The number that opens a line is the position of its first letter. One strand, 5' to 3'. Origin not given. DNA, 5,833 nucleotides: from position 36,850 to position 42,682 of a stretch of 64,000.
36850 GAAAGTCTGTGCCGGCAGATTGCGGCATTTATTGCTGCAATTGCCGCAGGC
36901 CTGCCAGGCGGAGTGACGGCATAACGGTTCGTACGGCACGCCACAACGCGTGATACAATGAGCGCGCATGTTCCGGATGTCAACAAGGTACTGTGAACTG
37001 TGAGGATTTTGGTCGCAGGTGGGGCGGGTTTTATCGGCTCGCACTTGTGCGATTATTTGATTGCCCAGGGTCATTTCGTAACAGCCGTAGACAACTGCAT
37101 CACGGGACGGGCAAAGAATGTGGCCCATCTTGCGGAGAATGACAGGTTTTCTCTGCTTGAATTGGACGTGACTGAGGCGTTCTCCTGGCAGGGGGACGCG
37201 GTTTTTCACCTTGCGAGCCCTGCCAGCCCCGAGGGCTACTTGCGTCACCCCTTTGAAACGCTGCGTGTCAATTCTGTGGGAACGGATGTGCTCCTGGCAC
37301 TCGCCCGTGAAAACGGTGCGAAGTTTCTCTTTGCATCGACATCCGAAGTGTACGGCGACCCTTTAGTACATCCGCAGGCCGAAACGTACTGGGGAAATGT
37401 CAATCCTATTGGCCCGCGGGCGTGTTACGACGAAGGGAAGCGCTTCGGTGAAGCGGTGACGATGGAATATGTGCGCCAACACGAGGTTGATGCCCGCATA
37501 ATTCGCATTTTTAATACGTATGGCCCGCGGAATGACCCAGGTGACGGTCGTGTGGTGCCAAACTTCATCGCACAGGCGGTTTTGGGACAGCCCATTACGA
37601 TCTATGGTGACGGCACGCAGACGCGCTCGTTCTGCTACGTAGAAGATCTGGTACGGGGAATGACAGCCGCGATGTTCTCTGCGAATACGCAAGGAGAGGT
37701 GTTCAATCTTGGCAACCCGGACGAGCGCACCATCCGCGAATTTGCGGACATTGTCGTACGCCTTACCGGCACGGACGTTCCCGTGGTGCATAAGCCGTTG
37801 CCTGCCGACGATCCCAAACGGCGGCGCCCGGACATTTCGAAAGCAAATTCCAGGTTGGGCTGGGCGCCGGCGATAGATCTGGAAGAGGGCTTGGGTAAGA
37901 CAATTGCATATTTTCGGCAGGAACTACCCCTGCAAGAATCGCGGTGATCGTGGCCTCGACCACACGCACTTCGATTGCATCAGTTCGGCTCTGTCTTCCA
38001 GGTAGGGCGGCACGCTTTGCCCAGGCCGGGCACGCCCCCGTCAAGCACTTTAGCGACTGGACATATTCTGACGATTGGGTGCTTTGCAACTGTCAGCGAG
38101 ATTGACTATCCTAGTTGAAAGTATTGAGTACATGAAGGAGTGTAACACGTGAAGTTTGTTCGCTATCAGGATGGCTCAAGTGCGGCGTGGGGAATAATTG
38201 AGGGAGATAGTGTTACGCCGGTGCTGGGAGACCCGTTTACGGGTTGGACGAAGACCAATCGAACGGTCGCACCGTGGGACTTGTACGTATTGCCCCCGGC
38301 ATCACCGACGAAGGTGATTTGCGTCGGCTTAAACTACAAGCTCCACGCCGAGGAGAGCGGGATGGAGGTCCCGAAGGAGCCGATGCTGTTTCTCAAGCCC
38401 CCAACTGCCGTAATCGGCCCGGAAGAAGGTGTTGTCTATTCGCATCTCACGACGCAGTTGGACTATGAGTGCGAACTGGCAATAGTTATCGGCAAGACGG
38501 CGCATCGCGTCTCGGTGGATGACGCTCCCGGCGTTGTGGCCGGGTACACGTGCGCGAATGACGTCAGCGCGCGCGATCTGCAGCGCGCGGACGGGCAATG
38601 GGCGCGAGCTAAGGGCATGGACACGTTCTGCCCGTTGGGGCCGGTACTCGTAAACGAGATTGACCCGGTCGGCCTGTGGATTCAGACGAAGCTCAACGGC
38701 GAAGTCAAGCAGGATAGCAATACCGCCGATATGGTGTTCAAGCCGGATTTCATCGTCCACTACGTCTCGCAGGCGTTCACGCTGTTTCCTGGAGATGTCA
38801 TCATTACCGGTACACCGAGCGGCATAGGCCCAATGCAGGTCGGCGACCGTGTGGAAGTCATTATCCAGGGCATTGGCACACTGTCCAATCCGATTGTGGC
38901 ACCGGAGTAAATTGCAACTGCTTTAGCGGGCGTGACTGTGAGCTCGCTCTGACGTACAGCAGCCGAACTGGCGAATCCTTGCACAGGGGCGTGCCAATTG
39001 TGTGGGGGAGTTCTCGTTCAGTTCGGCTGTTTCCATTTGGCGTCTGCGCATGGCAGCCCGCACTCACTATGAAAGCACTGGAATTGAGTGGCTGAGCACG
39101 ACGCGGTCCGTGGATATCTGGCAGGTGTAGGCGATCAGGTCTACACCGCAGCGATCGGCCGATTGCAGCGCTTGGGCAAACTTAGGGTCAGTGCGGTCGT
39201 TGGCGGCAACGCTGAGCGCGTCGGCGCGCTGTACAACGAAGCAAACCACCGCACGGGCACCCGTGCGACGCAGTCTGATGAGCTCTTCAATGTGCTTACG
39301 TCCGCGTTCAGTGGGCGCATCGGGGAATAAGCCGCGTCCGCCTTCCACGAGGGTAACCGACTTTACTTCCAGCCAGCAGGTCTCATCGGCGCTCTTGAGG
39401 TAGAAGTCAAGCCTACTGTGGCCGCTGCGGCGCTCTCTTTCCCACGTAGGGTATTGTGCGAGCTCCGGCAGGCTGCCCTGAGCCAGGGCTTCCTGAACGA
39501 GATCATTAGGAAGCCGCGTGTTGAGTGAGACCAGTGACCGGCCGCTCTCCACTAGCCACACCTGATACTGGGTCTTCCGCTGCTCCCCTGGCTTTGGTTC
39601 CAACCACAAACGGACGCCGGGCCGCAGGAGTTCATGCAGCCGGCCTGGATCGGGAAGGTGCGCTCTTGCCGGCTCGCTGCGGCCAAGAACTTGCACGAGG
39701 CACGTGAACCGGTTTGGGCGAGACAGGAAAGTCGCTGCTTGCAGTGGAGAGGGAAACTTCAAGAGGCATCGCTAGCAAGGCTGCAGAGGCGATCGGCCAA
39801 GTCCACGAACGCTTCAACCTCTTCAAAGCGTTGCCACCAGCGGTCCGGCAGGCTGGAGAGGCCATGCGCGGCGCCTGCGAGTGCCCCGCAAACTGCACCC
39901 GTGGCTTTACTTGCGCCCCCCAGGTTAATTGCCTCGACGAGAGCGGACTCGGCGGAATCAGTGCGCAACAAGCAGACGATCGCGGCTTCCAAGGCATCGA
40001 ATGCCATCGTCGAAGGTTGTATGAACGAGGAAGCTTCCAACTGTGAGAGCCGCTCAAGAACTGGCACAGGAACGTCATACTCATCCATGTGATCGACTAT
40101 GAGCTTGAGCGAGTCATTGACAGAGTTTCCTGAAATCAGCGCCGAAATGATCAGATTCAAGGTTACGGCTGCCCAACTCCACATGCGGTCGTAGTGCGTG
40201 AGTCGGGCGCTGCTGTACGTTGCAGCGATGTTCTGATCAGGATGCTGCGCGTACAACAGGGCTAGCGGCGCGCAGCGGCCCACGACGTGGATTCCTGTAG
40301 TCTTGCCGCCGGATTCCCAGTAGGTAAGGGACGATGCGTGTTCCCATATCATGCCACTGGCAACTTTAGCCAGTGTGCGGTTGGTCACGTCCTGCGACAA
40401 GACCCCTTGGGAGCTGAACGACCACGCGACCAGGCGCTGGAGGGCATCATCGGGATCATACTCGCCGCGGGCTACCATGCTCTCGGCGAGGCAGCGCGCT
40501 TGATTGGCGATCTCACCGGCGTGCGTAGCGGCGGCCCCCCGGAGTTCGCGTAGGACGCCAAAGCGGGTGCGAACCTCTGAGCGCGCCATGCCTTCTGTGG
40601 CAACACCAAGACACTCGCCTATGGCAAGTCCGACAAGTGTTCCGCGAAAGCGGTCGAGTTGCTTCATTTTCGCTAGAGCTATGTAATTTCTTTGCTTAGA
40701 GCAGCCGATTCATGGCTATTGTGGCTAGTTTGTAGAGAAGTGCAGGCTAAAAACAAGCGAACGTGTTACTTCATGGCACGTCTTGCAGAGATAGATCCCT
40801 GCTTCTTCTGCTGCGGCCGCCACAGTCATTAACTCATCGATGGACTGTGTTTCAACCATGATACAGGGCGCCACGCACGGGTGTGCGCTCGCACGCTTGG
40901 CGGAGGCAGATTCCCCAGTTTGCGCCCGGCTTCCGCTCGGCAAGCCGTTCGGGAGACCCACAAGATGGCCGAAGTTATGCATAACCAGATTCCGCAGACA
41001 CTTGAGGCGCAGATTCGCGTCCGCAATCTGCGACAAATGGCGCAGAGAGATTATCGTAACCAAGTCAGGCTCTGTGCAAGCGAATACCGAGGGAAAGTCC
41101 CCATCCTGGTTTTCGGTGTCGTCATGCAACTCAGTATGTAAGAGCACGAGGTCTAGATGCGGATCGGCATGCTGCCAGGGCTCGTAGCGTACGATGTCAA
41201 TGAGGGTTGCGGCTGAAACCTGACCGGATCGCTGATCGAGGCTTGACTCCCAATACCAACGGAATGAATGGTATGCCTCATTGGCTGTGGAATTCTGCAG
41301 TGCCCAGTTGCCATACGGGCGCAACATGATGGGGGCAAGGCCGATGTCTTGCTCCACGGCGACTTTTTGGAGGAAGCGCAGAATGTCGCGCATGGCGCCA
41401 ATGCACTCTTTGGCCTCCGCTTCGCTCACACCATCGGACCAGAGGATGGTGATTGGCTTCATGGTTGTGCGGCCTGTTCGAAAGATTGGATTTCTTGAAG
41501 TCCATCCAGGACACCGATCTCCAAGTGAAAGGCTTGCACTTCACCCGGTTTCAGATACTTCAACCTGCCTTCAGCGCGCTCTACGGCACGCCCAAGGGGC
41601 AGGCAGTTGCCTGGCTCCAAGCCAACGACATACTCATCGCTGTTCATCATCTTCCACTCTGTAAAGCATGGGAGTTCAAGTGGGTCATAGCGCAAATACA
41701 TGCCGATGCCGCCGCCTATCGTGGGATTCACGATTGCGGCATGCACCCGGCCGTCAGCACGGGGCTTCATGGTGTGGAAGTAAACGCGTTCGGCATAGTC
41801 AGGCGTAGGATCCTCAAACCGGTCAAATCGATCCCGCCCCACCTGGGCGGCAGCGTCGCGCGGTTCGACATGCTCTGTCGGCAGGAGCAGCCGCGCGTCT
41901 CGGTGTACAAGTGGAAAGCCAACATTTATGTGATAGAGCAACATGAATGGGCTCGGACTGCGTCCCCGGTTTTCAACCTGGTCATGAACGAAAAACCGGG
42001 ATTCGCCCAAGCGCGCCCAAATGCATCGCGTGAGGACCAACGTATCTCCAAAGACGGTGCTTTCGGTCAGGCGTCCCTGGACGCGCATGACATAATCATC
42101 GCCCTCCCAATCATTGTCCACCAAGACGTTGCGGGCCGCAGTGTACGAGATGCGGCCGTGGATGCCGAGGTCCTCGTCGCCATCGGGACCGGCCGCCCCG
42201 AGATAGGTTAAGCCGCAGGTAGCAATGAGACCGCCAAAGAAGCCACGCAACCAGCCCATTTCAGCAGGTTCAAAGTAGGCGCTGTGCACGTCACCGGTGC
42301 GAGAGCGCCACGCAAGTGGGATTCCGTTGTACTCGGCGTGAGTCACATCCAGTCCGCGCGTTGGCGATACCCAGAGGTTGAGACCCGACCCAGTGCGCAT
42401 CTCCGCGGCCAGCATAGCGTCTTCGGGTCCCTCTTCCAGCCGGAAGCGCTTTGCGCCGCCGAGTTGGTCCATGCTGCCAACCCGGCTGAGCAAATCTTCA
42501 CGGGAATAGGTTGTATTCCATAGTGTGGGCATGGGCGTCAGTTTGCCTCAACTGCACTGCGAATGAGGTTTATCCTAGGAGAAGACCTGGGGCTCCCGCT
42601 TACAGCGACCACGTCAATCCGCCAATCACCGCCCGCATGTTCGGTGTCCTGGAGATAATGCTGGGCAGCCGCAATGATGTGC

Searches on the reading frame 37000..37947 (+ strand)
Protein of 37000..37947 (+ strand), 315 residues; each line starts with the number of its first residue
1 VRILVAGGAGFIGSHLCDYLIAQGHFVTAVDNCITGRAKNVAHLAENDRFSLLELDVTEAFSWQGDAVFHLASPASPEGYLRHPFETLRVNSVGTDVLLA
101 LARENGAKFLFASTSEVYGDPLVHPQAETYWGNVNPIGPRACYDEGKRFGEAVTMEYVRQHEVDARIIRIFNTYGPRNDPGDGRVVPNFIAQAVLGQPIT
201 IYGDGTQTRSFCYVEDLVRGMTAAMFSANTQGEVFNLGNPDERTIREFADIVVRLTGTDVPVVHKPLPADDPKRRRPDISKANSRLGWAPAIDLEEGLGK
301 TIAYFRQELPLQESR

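Call 44: search_protein_families(library=pfam, proteins=[window:37000-37947:+], max_evalue=0.001)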
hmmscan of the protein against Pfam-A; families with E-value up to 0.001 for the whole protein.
window:37000-37947:+ (315 aa): 6 families
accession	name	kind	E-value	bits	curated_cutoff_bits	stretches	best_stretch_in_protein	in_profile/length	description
PF01370.27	Epimerase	-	3.5e-55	187.5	20.9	1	3-238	1-240/240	NAD dependent epimerase/dehydratase family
PF16363.11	GDP_Man_Dehyd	-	1.7e-51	176.1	27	1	4-300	1-331/332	GDP-mannose 4,6 dehydratase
PF04321.23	RmlD_sub_bind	-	1.3e-12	47.8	27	1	1-283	1-264/287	RmlD substrate binding domain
PF01073.25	3Beta_HSD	-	1.7e-09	37.6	22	1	4-219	1-223/280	3-beta hydroxysteroid dehydrogenase/isomerase family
PF02719.21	Polysacc_synt_2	-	3.7e-08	33.3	20.2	0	142-259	137-250/293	Polysaccharide biosynthesis protein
PF07993.18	NAD_binding_4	-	0.00019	21.1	20.1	0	64-183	88-214/258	Male sterility protein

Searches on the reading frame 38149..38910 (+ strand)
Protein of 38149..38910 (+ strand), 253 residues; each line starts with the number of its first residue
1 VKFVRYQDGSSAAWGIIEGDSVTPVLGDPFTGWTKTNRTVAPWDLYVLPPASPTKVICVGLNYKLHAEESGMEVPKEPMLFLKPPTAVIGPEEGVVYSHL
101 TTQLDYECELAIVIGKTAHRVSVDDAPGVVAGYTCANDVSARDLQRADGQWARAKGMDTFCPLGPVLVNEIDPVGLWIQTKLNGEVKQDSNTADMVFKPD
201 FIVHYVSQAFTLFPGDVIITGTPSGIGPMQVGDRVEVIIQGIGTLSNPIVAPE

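Call 44: search_protein_families(library=pfam, proteins=[window:38149-38910:+], max_evalue=0.001)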
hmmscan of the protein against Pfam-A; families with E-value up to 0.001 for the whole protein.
window:38149-38910:+ (253 aa): 2 families
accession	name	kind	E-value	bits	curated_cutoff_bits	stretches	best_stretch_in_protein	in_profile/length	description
PF01557.24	FAA_hydrolase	-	4.3e-68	229.6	23.9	1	55-250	1-214/214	Fumarylacetoacetate (FAA) hydrolase C-terminal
PF10370.14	Rv2993c-like_N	-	2.9e-11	44.5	21.3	1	1-50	1-50/50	Rv2993c-like, N-terminal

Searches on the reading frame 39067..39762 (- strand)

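Call 44: search_protein_families(library=pfam, proteins=[window:39067-39762:-], max_evalue=0.001)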
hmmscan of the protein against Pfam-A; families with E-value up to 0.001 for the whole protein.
window:39067-39762:- (231 aa): 2 families
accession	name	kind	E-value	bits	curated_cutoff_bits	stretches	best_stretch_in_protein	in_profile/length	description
PF03749.19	SfsA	-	8.2e-49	165.4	22.8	1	84-219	2-137/138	Sugar fermentation stimulation protein RE domain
PF17746.7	SfsA_N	-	4.6e-19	68.7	25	1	13-79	1-62/63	SfsA N-terminal OB domain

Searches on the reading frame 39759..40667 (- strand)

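Call 76: search_protein_families(library=pfam, proteins=[window:39759-40667:-], max_evalue=0.001)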
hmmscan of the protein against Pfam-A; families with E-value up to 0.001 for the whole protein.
window:39759-40667:- (302 aa): 1 family
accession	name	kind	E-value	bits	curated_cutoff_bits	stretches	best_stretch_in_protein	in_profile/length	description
PF03747.19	ADP_ribosyl_GH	-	4.5e-44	151.7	26.2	1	9-276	1-287/287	ADP-ribosylglycohydrolase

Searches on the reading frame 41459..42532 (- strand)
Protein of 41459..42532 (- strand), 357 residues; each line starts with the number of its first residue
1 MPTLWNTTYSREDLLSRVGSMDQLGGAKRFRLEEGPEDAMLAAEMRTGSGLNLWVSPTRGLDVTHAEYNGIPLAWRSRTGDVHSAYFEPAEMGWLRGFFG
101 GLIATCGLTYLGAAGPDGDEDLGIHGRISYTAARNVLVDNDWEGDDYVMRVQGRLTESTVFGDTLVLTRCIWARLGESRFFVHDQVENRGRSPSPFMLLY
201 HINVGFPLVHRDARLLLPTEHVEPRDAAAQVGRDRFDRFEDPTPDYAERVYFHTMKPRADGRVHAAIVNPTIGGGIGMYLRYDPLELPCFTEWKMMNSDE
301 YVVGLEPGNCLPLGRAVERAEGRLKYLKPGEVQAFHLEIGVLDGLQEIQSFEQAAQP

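Call 76: search_protein_families(library=pfam, proteins=[window:41459-42532:-], max_evalue=0.001)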
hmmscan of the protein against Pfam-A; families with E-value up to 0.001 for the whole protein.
window:41459-42532:- (357 aa): 1 family
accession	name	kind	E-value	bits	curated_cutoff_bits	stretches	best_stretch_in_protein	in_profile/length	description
PF14486.12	DUF4432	-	3.7e-98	328.5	32.5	1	41-341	5-304/304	Domain of unknown function (DUF4432)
